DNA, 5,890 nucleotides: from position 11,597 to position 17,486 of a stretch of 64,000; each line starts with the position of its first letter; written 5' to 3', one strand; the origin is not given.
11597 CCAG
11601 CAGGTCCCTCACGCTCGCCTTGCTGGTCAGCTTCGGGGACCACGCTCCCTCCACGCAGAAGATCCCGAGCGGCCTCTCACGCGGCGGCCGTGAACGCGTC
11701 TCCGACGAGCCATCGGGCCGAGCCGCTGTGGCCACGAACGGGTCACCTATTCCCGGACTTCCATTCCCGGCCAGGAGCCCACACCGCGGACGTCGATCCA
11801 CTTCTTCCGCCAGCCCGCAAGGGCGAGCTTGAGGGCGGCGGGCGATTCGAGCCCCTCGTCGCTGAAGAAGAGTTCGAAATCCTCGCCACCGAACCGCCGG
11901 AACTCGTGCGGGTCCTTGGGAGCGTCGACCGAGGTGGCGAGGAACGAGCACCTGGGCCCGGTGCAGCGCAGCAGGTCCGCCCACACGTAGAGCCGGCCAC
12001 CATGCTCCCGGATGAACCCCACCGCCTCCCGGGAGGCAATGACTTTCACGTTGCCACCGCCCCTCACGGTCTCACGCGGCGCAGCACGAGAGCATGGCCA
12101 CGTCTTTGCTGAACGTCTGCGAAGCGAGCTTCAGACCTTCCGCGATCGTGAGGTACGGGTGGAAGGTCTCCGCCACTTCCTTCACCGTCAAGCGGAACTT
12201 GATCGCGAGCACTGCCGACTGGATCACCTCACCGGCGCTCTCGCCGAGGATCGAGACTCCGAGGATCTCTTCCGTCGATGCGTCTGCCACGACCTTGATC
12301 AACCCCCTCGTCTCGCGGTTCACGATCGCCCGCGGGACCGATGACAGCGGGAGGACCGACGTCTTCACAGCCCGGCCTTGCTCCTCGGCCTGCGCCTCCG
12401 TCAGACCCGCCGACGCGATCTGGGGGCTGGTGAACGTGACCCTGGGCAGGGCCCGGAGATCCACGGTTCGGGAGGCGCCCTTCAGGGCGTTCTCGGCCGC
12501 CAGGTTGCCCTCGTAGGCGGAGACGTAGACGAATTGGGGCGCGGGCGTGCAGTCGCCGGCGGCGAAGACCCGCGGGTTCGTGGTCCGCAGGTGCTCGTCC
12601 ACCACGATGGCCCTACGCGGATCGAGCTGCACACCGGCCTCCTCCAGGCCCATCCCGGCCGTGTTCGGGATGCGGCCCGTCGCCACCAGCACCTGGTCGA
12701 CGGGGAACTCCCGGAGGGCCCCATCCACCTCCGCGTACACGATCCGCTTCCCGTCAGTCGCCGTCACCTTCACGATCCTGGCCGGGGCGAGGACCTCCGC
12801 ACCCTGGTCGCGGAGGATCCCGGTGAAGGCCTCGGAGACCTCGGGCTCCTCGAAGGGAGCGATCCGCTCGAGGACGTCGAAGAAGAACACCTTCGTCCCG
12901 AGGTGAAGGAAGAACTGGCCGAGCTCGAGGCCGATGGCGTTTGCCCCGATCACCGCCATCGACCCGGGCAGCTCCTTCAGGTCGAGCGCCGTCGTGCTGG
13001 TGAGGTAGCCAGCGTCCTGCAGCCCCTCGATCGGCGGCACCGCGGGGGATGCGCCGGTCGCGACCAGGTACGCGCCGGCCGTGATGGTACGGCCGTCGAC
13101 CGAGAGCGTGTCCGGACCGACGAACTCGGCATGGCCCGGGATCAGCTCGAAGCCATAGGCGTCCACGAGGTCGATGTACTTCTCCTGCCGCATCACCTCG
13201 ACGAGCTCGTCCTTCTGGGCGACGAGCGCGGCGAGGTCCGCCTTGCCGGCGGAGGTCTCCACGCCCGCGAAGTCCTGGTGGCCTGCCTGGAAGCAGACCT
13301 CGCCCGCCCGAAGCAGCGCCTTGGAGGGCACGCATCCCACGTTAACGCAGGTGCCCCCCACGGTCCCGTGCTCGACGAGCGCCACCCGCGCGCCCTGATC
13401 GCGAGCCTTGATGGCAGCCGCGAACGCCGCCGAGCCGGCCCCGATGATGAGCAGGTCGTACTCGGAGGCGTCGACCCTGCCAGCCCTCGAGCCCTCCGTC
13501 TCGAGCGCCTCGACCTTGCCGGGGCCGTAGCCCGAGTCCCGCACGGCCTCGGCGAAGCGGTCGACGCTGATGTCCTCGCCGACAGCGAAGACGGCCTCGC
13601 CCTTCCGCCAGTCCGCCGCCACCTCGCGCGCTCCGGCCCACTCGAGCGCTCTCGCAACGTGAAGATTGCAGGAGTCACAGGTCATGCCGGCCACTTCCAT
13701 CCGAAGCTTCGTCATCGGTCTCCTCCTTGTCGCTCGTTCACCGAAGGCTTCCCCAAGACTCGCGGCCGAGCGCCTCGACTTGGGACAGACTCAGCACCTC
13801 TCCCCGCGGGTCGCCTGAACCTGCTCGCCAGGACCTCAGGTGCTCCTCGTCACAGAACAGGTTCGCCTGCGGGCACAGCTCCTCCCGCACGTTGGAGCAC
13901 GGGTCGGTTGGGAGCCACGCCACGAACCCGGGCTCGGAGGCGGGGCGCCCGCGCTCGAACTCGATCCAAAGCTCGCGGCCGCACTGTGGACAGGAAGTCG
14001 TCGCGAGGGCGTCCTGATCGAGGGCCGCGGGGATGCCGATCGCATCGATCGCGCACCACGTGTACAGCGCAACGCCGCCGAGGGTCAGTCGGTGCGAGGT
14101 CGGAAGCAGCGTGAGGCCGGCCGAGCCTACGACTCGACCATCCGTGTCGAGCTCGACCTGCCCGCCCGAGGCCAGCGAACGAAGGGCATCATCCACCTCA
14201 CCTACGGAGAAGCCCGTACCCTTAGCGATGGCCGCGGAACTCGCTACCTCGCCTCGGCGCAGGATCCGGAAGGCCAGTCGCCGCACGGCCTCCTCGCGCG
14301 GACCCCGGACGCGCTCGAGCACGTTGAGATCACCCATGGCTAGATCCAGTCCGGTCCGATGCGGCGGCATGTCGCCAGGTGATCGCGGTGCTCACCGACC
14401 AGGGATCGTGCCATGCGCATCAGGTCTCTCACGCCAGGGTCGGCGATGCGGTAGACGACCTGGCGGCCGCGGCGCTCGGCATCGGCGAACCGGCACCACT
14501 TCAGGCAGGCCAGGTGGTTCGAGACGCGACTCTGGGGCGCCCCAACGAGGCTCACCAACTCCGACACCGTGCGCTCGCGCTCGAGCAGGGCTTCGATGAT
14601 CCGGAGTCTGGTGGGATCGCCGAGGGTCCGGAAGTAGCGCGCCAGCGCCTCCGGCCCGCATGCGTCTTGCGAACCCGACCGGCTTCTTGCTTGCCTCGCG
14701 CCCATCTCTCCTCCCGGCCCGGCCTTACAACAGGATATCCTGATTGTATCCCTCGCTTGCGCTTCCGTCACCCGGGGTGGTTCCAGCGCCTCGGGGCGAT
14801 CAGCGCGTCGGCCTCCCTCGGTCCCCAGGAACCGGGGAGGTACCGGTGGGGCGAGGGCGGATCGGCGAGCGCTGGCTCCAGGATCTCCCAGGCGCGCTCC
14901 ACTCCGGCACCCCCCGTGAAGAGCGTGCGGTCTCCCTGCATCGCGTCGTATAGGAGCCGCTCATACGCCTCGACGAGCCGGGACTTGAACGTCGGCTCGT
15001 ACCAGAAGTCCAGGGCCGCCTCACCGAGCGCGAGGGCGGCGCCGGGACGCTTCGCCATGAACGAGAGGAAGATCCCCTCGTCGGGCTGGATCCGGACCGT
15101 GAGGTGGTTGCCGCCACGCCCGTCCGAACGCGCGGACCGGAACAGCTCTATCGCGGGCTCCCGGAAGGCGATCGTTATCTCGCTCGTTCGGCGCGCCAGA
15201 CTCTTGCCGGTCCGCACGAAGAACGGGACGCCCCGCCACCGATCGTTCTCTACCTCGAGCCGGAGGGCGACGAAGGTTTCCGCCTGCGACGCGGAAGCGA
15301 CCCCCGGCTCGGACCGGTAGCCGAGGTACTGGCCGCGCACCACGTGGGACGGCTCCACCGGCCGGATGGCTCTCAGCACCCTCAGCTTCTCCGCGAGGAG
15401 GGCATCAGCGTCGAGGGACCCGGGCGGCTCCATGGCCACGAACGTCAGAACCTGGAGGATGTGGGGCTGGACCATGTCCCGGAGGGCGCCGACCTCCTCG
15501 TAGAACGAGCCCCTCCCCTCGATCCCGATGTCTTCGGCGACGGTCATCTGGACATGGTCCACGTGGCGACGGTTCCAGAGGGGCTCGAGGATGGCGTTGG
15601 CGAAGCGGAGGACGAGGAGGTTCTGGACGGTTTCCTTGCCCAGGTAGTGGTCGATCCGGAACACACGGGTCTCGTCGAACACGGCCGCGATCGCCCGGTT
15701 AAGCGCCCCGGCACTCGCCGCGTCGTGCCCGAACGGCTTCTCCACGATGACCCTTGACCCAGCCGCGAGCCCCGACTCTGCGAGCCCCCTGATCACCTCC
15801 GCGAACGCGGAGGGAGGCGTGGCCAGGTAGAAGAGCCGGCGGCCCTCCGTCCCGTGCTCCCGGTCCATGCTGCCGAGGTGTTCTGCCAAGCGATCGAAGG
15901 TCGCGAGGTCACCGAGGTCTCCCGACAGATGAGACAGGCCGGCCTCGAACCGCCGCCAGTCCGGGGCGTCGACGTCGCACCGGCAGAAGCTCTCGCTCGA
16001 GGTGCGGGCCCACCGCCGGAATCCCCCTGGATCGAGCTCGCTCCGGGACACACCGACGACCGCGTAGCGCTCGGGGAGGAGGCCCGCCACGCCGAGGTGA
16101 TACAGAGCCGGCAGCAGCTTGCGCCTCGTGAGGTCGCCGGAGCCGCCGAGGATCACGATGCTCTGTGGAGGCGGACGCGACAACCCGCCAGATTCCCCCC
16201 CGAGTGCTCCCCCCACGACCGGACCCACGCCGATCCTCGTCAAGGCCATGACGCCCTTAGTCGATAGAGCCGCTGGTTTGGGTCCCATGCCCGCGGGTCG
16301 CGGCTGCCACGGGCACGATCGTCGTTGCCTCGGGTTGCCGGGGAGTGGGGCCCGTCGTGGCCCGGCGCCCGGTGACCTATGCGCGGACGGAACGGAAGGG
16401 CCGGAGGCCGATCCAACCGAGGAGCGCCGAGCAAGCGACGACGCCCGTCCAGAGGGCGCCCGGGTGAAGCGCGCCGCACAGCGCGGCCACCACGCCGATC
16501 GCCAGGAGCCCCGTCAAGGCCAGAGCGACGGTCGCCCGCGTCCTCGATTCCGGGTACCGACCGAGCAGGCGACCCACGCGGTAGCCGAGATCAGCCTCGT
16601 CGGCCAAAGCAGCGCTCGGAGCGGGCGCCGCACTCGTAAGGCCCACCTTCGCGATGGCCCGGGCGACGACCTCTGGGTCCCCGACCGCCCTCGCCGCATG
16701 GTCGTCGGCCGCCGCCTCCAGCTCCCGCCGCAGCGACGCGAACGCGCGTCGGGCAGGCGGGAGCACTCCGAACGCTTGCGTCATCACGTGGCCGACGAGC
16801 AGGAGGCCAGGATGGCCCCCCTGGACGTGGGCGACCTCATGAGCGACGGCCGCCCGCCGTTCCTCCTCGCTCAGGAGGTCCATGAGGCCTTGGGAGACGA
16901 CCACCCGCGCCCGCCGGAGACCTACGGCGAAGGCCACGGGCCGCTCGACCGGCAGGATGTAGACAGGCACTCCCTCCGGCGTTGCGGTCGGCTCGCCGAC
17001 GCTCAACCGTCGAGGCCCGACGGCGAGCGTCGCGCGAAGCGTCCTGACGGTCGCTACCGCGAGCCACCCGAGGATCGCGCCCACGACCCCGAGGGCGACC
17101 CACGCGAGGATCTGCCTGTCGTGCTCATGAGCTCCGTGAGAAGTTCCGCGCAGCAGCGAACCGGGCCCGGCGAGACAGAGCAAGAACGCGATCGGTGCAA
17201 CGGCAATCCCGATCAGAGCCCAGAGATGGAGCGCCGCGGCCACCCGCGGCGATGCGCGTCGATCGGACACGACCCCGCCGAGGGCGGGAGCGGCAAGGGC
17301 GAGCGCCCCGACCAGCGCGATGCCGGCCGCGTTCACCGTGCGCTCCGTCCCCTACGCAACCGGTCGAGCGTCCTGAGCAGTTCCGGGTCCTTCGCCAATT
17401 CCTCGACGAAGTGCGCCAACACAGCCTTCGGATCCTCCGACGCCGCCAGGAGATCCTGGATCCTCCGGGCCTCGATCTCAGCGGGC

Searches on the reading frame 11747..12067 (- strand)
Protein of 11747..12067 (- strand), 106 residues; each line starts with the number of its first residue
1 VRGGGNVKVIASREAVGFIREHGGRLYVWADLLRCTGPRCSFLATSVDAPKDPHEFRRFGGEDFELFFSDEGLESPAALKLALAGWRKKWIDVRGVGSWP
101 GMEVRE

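Call 13: search_protein_families(library=pfam, proteins=[window:11747-12067:-], max_evalue=0.01)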
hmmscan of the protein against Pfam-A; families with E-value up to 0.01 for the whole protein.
window:11747-12067:- (106 aa): 0 families

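Call 24: search_protein_families(library=ncbifam, proteins=[window:11747-12067:-], max_evalue=0.01)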
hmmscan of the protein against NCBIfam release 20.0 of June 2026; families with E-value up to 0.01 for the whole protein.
window:11747-12067:- (106 aa): 1 family
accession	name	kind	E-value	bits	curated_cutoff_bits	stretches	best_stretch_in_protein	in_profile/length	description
NF041239.1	Moor_selen_rel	subfamily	4.7e-05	23.4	40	1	8-87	2-81/91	CC/Se motif family (seleno)protein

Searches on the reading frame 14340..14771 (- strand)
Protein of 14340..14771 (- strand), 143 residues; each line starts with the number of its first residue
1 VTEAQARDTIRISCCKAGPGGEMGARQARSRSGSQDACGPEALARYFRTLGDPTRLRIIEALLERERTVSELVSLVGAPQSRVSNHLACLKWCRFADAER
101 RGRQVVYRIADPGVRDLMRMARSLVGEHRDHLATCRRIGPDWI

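Call 13: search_protein_families(library=pfam, proteins=[window:14340-14771:-], max_evalue=0.01)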
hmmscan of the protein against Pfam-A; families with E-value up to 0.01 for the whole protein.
window:14340-14771:- (143 aa): 5 families
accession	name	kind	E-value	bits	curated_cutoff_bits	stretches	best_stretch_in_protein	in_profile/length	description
PF01022.26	HTH_5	-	2.3e-14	53.4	22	1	52-95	1-44/47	Bacterial regulatory protein, arsR family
PF12840.13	HTH_20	-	4.2e-06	27.1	27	1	50-88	1-40/51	Helix-turn-helix domain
PF21476.4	PF0610-like_N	-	0.0005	20.7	33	1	54-88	2-36/50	PF0610-like, N-terminal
PF24038.1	DUF7347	-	0.0013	19.3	27.6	1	46-90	4-52/77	Domain of unknown function (DUF7347)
PF09339.16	HTH_IclR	-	0.0034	17.6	22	1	56-95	6-47/52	IclR helix-turn-helix domain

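Call 24: search_protein_families(library=ncbifam, proteins=[window:14340-14771:-], max_evalue=0.01)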
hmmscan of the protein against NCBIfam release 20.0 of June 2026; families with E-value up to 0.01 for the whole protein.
window:14340-14771:- (143 aa): 9 families
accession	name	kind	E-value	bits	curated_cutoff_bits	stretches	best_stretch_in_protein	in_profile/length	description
NF033788.1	HTH_metalloreg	subfamily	3.7e-24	84.3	55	1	44-118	2-77/77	metalloregulator ArsR/SmtB family transcription factor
NF047906.1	CdPbTransRegCmtR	equivalog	5e-18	64.9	150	1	41-117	9-85/104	Cd(II)/Pb(II)-sensing metalloregulatory transcriptional regulator CmtR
NF045707.1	Dbac_1936_reg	equivalog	1.6e-11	44.1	115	1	43-124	7-88/99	ArsR/SmtB-type metalloregulator TsoR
NF033789.1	repress_SdpR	subfamily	9.3e-11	41.5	100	1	47-120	2-75/79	autorepressor SdpR family transcription factor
NF040642.1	sulf_sens_BigR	equivalog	1.7e-09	37.6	155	1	43-116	10-83/95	sulfite-sensing transcriptional repressor BigR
NF041413.1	ArsR_Rv2640c_fam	equivalog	5e-08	33.3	155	1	43-117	32-109/118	Rv2640c family ArsR-like transcriptional regulator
NF052532.1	TransRegPagRBaca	equivalog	4.3e-07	30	170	1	46-120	20-94/99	transcriptional repressor PagR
NF007528.0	PRK10141.1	subfamily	2e-05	24.4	97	1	45-110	8-74/117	metalloregulator ArsR/SmtB family transcription factor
NF053755.1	MsvR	equivalog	0.00021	21.1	220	1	48-93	8-53/236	transcriptional factor MsvR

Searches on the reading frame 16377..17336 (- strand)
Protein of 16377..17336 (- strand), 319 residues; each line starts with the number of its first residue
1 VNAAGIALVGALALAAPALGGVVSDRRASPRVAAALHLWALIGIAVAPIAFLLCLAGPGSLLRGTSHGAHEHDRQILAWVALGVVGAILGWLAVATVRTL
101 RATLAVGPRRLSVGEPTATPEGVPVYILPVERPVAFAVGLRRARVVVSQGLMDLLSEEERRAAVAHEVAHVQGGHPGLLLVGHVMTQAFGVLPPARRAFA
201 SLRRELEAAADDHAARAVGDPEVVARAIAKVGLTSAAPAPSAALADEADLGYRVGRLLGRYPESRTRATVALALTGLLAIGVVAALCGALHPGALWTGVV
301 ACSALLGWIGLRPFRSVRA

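Call 13: search_protein_families(library=pfam, proteins=[window:16377-17336:-], max_evalue=0.01)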
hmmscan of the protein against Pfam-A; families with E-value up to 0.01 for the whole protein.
window:16377-17336:- (319 aa): 2 families
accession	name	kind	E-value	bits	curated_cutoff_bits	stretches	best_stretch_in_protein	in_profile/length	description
PF01435.24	Peptidase_M48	-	1e-11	45.4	20.3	1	131-229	34-162/186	Peptidase family M48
PF05569.17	Peptidase_M56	-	0.0017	18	31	1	136-213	169-246/296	BlaR1 peptidase M56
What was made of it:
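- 16377..17336 (-): M48/M56 HExxH membrane metalloprotease, a BlaR1-like partner without a penicillin-binding sensor domain. Its start overlaps the blaI stop. Pfam Peptidase_M48 at 1e-11 and Peptidase_M56 at 0.0017 (call 13).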

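Call 57: search_solved_structures(query=window:16377-17336:-, max_evalue=0.1)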
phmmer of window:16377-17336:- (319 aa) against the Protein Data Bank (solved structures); distinct sequences matched with E-value up to 0.1: 3.
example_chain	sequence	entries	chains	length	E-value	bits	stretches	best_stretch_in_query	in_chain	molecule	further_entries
3cqb_A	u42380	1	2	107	0.0071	19.2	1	133-175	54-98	Probable protease htpX homolog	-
4qhf_A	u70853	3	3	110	0.042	16.7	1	122-174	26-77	Uncharacterized protein MJ1213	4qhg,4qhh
4qhj_A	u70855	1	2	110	0.042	16.7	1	122-174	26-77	Uncharacterized protein MJ1213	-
